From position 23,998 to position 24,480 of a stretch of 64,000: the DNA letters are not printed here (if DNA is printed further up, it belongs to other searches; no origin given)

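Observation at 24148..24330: Acidic six-cysteine 60-aa peptide that looks like a RiPP precursor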

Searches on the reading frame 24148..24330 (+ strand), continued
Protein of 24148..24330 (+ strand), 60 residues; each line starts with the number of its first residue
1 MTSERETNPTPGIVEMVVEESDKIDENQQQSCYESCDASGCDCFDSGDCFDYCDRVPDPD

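Call 31: find_homologous_proteins(query=A3, max_evalue=1e-20)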
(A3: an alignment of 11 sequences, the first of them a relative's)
Query A3 (11 sequences) (465 aa, profile of the alignment): 704 proteins with E <= 1e-20 among 8000 candidates; the best 120 are listed.
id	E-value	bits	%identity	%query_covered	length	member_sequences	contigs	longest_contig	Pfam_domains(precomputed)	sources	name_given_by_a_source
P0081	5.3e-210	716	61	95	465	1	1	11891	PF04055.28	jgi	jgi:radical SAM protein with 4Fe4S-binding SPASM domain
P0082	3.7e-199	680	45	93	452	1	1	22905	PF04055.28,PF13353.12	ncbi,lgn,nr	ncbi:MAG: radical SAM protein [Candidatus Daviesbacteria bacterium]|nr:radical SAM protein [Candidat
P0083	3.9e-195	667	64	95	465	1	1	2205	PF04055.28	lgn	-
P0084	8.2e-193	659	64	99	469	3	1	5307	PF04055.28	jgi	jgi:radical SAM protein with 4Fe4S-binding SPASM domain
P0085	1.7e-191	655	45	94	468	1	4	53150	PF04055.28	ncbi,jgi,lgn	ncbi:MAG: radical SAM protein [Patescibacteria group bacterium]|jgi:radical SAM protein with 4Fe4S-b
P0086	1.7e-191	655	62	94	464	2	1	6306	PF04055.28,PF13353.12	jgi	jgi:radical SAM protein with 4Fe4S-binding SPASM domain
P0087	1.5e-190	652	48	94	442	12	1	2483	PF04055.28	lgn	-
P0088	4.9e-190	650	46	94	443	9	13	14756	PF04055.28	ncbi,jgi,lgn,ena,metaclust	metaclust:\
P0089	1.1e-189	649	58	96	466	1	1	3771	PF04055.28,PF13353.12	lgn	-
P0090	3.3e-189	647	57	96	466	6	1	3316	PF04055.28,PF13353.12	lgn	-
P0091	4.2e-188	644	40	91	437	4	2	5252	PF04055.28,PF13353.12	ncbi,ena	-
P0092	6.0e-188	643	59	94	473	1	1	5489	PF04055.28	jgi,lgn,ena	-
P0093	2.5e-187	641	63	96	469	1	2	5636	PF04055.28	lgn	-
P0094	1.3e-186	639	60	95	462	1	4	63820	PF04055.28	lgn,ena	-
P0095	1.3e-185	635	47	94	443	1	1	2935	PF04055.28,PF13353.12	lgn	-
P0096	3.2e-184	631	48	93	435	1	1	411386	PF04055.28,PF13353.12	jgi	jgi:radical SAM protein with 4Fe4S-binding SPASM domain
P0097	5.8e-184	630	45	94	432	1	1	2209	PF04055.28,PF13353.12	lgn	-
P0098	2.5e-183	628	45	93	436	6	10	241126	PF04055.28,PF13353.12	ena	-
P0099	8.3e-183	626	58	94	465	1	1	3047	PF04055.28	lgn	-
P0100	8.5e-183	626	58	94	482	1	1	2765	PF04055.28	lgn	-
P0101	1.5e-182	625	48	93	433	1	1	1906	PF04055.28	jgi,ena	-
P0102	1.8e-182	625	63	86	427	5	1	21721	PF04055.28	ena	-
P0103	2.1e-182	625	47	94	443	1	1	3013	PF04055.28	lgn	-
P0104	2.3e-182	625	41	93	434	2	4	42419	PF04055.28,PF13353.12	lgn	-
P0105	3.1e-182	624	52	95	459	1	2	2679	PF04055.28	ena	-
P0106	3.6e-182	624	52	95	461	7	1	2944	PF04055.28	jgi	-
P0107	1.2e-181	622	46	92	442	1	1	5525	PF04055.28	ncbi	-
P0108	7.7e-181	620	46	94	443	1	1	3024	PF04055.28,PF13353.12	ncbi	-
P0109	2.0e-180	618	48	93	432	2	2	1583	PF13186.12,PF04055.28,PF13353.12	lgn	-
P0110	1.8e-179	615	44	93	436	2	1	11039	PF04055.28,PF13353.12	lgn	-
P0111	4.1e-179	614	44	93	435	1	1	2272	PF04055.28,PF13353.12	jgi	jgi:AdoMet-dependent heme synthase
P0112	5.0e-179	614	59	94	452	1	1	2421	PF04055.28,PF13353.12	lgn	-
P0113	8.5e-179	613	46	93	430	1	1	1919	PF04055.28,PF13353.12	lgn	-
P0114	5.8e-178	610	46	93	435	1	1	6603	PF04055.28,PF13353.12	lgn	-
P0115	9.3e-178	610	55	95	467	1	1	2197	PF04055.28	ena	-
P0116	4.7e-177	607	46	93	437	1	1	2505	PF04055.28,PF13353.12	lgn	-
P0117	5.1e-177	607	45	92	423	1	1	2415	PF04055.28,PF13353.12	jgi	jgi:radical SAM protein with 4Fe4S-binding SPASM domain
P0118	9.2e-177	606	48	93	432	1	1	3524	PF04055.28,PF13353.12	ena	-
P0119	1.2e-176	606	46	93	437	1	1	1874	PF04055.28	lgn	-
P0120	2.0e-176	605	44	93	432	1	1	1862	PF13186.12,PF04055.28,PF13353.12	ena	-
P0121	1.4e-175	602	43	94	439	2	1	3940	PF13186.12,PF04055.28,PF13353.12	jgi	-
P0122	2.0e-175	602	44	93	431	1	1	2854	PF04055.28,PF13353.12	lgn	-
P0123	2.2e-175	602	45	92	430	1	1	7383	PF04055.28,PF13353.12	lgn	-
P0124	6.0e-175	600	47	93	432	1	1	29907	PF04055.28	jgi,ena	-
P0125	6.6e-175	600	50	98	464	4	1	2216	PF04055.28,PF13353.12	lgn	-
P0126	7.2e-175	600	43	94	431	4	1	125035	PF04055.28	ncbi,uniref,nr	ncbi:MAG: Radical SAM domain protein [Candidatus Daviesbacteria bacterium GW2011_GWA2_40_9]|uniref:R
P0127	3.1e-174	598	49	93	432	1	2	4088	PF04055.28,PF13353.12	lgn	-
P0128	1.3e-173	596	46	93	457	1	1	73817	PF04055.28,PF13353.12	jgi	jgi:pyrroloquinoline quinone biosynthesis protein E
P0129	2.7e-172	592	45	93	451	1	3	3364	PF04055.28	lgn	-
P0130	2.9e-172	591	45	94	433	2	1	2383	PF04055.28,PF13353.12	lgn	-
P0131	6.9e-172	590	45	93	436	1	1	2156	PF04055.28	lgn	-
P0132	1.3e-171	589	49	95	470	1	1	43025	PF04055.28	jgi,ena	-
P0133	1.4e-170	586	55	96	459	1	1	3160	PF04055.28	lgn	-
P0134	2.4e-169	582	68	86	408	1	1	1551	PF04055.28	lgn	-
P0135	3.1e-169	581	45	93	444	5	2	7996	PF04055.28,PF13353.12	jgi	-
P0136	4.2e-169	581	52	92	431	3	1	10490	PF04055.28,PF13353.12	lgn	-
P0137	1.2e-168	580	46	92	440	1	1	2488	PF04055.28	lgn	-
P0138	4.5e-168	578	41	92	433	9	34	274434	PF13186.12,PF04055.28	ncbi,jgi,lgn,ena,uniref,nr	ncbi:MAG: Radical SAM domain protein [candidate division WWE3 bacterium GW2011_GWF1_42_14]|uniref:Ra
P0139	6.0e-168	577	41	93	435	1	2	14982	PF04055.28,PF13353.12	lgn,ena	-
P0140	7.4e-168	577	41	92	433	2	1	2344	PF04055.28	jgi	jgi:radical SAM protein with 4Fe4S-binding SPASM domain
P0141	8.1e-168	577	59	91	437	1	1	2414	PF04055.28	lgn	-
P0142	8.3e-167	573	40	92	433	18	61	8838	PF13186.12,PF04055.28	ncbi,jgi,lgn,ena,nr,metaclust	ncbi:MAG TPA: radical SAM protein [bacterium]|nr:radical SAM protein [bacterium] HOV97743.1 radical 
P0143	6.9e-165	567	41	93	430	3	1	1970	PF04055.28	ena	-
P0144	7.2e-165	567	44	93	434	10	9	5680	PF04055.28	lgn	-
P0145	7.2e-165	567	42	92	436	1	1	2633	PF04055.28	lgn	-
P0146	8.9e-165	567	38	93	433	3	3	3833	PF04055.28,PF13353.12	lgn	-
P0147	1.2e-164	566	45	94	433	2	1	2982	PF04055.28,PF13353.12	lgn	-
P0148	1.2e-164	566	42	93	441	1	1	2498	PF04055.28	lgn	-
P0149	2.4e-164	565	46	85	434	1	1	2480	PF04055.28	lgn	-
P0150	2.5e-164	565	44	94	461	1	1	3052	PF04055.28,PF13353.12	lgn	-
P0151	1.6e-163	563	40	91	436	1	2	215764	PF04055.28,PF13353.12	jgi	jgi:radical SAM protein with 4Fe4S-binding SPASM domain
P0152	1.8e-163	563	47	84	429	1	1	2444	PF04055.28,PF13353.12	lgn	-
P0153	2.7e-163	562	41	92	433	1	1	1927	PF13186.12,PF04055.28,PF13353.12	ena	-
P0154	2.8e-163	562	39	94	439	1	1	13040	PF04055.28,PF13353.12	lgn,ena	-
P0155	5.2e-163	561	41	94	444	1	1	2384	PF04055.28,PF13353.12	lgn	-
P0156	6.7e-163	561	45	94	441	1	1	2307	PF13186.12,PF04055.28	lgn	-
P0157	9.6e-163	560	44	94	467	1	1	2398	PF04055.28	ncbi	-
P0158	1.1e-162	560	61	85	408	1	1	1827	PF04055.28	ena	-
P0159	2.3e-162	559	38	87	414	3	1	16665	PF04055.28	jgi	-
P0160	5.5e-162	558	40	93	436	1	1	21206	PF13186.12,PF04055.28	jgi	jgi:radical SAM protein with 4Fe4S-binding SPASM domain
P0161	5.9e-162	558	44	94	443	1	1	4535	PF04055.28,PF13353.12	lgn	-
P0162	6.7e-162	557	42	93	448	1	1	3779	PF13186.12,PF04055.28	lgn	-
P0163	6.8e-162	557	39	93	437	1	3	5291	PF04055.28,PF13353.12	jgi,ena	-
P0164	1.2e-161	556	47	90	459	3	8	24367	PF04055.28,PF13353.12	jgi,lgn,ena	-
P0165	2.0e-161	556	41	92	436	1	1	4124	PF04055.28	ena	-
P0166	1.1e-160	553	40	93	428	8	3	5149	PF04055.28,PF13353.12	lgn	-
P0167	2.2e-160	552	41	93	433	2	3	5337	PF13186.12,PF04055.28,PF13353.12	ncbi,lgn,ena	-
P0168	2.6e-160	552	43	93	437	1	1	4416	PF04055.28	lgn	-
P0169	7.1e-160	551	42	94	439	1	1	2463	PF04055.28,PF13353.12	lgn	-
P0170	9.4e-160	550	40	94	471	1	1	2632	PF04055.28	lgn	-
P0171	1.9e-159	549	61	75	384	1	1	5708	PF04055.28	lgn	-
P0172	1.9e-159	549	46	85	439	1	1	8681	PF04055.28,PF13353.12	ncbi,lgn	-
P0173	6.7e-159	547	41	92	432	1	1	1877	PF04055.28,PF13353.12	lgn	-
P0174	7.1e-159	547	44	95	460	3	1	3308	PF13186.12,PF04055.28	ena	-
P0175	1.3e-158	546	44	95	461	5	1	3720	PF13186.12,PF04055.28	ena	-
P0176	1.8e-158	546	42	93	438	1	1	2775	PF04055.28,PF13353.12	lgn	-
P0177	2.2e-158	546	39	91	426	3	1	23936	PF04055.28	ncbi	ncbi:MAG: radical SAM protein [Patescibacteria group bacterium]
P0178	4.0e-158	545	41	92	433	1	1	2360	PF04055.28,PF13353.12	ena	-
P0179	1.1e-157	543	46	89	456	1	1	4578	PF04055.28,PF13353.12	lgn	-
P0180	9.3e-157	540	42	85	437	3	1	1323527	PF04055.28,PF13353.12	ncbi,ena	-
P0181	1.3e-156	540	48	82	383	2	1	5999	PF04055.28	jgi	-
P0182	2.5e-156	539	39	94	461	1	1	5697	PF04055.28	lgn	-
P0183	2.7e-156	539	46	93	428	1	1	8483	PF13186.12,PF04055.28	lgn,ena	-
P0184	3.7e-156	538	42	93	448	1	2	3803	PF04055.28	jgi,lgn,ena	-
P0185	4.1e-156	538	42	92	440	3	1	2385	PF04055.28,PF13353.12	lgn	-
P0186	8.2e-156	537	41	93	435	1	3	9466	PF04055.28,PF13353.12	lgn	-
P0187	9.6e-156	537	42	92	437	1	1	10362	PF04055.28,PF13353.12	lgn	-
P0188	9.7e-156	537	40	93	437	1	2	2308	PF04055.28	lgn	-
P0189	9.8e-156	537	38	93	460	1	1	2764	PF04055.28,PF13353.12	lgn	-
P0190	1.2e-154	533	40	85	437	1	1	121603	PF04055.28,PF13353.12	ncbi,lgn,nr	ncbi:MAG: radical SAM protein [bacterium]|nr:radical SAM protein [bacterium]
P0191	1.6e-154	533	47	75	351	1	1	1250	PF04055.28,PF13353.12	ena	-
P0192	3.7e-154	532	43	85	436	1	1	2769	PF04055.28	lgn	-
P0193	1.1e-153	530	40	88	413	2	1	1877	PF13186.12,PF04055.28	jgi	jgi:radical SAM protein with 4Fe4S-binding SPASM domain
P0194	4.4e-153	528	41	94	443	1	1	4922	PF04055.28,PF13353.12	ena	-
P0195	1.1e-152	527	45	96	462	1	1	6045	PF04055.28,PF13353.12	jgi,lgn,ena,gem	-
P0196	2.6e-152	526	40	92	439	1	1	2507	PF04055.28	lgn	-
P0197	2.2e-150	519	38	91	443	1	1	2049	PF04055.28,PF13353.12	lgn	-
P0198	2.3e-150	519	39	93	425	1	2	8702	PF04055.28,PF13353.12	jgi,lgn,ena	-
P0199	4.0e-150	519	39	88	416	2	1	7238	PF04055.28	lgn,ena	-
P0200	1.2e-149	517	40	93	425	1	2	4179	PF04055.28,PF13353.12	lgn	-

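Call 36: find_related_loci(query=A3, collection=metagenome_contigs, flank=2500)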
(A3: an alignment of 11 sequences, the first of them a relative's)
Query A3 (465 aa) in metagenome_contigs; peptide patterns used: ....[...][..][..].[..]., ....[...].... (x = any residue, [..] = any of these).
117 stretches matched a pattern; 56 encode a relative of the query (tblastn E <= 1e-3); 56 distinct loci.
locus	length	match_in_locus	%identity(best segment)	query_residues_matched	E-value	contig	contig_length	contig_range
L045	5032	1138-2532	100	1-465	0e+0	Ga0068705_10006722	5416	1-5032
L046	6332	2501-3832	60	18-460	0e+0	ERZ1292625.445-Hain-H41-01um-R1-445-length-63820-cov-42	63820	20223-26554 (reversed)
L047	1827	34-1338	61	31-465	0e+0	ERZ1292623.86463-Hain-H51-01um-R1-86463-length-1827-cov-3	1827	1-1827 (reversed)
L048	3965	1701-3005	59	26-460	0e+0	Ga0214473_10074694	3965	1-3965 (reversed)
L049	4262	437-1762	51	16-458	1e-151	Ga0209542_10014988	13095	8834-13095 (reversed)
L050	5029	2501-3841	49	22-463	3e-141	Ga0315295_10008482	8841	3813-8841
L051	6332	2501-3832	48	20-463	3e-147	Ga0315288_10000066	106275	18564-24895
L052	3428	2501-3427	65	16-322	4e-135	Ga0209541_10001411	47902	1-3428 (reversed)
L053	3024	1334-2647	46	26-462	3e-135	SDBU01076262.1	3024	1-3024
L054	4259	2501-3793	47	24-457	3e-130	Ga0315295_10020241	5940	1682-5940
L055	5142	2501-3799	48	26-459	6e-130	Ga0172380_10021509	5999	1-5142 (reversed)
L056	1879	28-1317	48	26-458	2e-138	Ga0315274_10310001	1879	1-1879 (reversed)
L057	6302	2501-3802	46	27-462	9e-129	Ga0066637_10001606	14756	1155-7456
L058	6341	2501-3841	45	16-461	5e-128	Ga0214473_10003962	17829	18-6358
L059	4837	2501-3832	44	19-461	4e-127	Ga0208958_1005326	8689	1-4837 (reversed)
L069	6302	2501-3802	40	22-457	2e-105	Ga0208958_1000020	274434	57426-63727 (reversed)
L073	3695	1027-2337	41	21-458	2e-103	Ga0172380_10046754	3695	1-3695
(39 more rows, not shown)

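Call 66: search_protein_families(library=padloc, proteins=[window:24148-24330:+], max_evalue=0.01)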
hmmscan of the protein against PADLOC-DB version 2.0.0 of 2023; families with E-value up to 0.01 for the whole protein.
window:24148-24330:+ (60 aa): 0 families

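Call 71: search_protein_families(library=pfam, proteins=[L058:4094-4738:+, L051:4047-4733:+, L069:4090-4722:+, L073:2560-3273:-], max_evalue=0.01)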
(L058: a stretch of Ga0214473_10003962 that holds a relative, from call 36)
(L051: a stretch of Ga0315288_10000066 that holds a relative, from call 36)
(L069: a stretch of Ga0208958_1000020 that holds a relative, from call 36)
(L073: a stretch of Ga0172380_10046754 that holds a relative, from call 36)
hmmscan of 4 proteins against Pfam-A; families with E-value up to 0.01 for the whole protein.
L058:4094-4738:+ (214 aa): 3 families
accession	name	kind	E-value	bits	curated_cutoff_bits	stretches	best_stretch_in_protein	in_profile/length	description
PF13485.12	Peptidase_MA_2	-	4.6e-07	30.3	32.4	1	92-190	67-178/201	Peptidase MA superfamily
PF01752.23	Peptidase_M9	-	0.0054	16.5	26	1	110-204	180-283/289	Collagenase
PF10263.15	SprT-like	-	0.0093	16.3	25.6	0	27-106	7-76/108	SprT-like family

L051:4047-4733:+ (228 aa): 2 families
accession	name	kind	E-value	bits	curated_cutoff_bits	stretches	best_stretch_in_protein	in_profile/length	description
PF13485.12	Peptidase_MA_2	-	9.5e-09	35.8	32.4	1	104-219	70-195/201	Peptidase MA superfamily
PF04450.18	BSP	-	0.00014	22.2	23.8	1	76-170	77-165/207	Peptidase of plants and bacteria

L069:4090-4722:+ (210 aa): 4 families
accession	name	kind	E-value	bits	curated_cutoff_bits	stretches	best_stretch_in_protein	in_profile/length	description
PF13485.12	Peptidase_MA_2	-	2.3e-09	37.8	32.4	1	95-131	70-109/201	Peptidase MA superfamily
PF04450.18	BSP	-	4.9e-05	23.7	23.8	1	34-197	54-198/207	Peptidase of plants and bacteria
PF01433.26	Peptidase_M1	-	0.0029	17.7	27.7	1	82-133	58-112/218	Peptidase family M1 domain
PF16717.10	RAC_head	-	0.0058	17.9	27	0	141-194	25-81/98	Ribosome-associated complex head domain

L073:2560-3273:- (237 aa): 3 families
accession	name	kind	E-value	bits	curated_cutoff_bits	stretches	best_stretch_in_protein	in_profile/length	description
PF13485.12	Peptidase_MA_2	-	4.3e-07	30.4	32.4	1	113-198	70-169/201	Peptidase MA superfamily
PF04450.18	BSP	-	1.2e-06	28.9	23.8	1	29-150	28-142/207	Peptidase of plants and bacteria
PF15173.11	FAM180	-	0.0066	16.9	27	0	11-76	56-123/137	FAM180 family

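Call 76: search_solved_structures(query=A3, max_evalue=0.00001)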
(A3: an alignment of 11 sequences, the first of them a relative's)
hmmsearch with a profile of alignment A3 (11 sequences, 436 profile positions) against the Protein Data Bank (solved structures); distinct sequences matched with E-value up to 0.00001: 11.
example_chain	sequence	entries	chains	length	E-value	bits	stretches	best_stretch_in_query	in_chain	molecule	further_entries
6c8v_A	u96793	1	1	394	5.3e-20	74.8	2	5-185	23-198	Coenzyme PQQ synthesis protein E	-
6efn_A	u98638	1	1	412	2.2e-16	62.9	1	9-286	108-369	Sporulation killing factor maturation protein SkfB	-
1tv7_A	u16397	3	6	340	2.2e-13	53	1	13-215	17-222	Molybdenum cofactor biosynthesis protein A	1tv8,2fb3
2fb2_A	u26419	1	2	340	2.8e-13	52.7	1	14-215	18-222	Molybdenum cofactor biosynthesis protein A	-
5v1q_A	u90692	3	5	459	6.7e-12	48.1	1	7-325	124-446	Radical SAM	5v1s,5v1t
7vob_C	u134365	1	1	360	8.2e-10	41.2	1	19-185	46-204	Cytosylglucuronate decarboxylase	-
7voc_C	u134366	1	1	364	8.5e-10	41.2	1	19-185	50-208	Cytosylglucuronate decarboxylase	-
8vpo_A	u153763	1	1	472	4.8e-08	35.4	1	12-350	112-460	Radical SAM core domain-containing protein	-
4k37_A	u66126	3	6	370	6.2e-08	35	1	18-341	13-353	Anaerobic sulfatase-maturating enzyme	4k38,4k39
4k36_A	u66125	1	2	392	6.7e-08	34.9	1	18-342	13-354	Anaerobic sulfatase-maturating enzyme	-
5wgg_A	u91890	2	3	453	3e-07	32.8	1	16-332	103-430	Radical SAM domain protein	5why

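Call 80: search_protein_families(library=ncbifam, proteins=[L058:4094-4738:+, L069:4090-4722:+], max_evalue=0.1)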
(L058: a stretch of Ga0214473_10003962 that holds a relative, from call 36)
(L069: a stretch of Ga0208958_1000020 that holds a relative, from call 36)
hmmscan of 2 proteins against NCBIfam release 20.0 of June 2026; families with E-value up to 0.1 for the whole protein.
L058:4094-4738:+ (214 aa): 1 family
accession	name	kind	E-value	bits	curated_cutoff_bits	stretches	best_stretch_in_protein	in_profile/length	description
NF002187.0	PRK01045.1-1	equivalog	0.078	12.1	276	0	8-70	213-274/282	4-hydroxy-3-methylbut-2-enyl diphosphate reductase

L069:4090-4722:+ (210 aa): 2 families
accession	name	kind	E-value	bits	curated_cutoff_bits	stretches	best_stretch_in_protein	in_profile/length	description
NF033876.2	flagella_HExxH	equivalog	0.016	14.7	205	1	93-129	131-168/384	flagellinolysin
NF033823.0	archmetzin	subfamily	0.093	12.7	145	0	38-103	69-134/170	archaemetzincin family Zn-dependent metalloprotease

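Call 91: search_protein_representatives(alignment_id=A5)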
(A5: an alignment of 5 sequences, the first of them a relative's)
Query: 5 sequences, 65 profile positions. Proteins with E-value up to 0.001 (for the whole library): 14; up to 1e-10: 5; up to 1e-30: 0. The best 14 are listed.
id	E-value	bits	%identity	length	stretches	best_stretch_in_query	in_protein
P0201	1.1e-18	83.3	-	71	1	1-59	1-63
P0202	1.8e-16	76.1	-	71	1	6-62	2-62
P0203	7.6e-16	74.2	-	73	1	1-61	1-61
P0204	1.0e-11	60.9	-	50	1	8-58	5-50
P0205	2.2e-11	59.8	-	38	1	25-60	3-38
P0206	3.7e-09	52.7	-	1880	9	38-61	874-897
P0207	9.2e-08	48.3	-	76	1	4-64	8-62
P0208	7.2e-07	45.4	-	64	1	11-59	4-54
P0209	1.3e-05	41.3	-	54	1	7-58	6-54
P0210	1.0e-04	38.5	-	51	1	10-60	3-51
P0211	1.2e-04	38.3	-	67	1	8-64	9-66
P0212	2.9e-04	37.1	-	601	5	38-61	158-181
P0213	5.1e-04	36.3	-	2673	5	4-34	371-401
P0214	5.8e-04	36.1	-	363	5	7-27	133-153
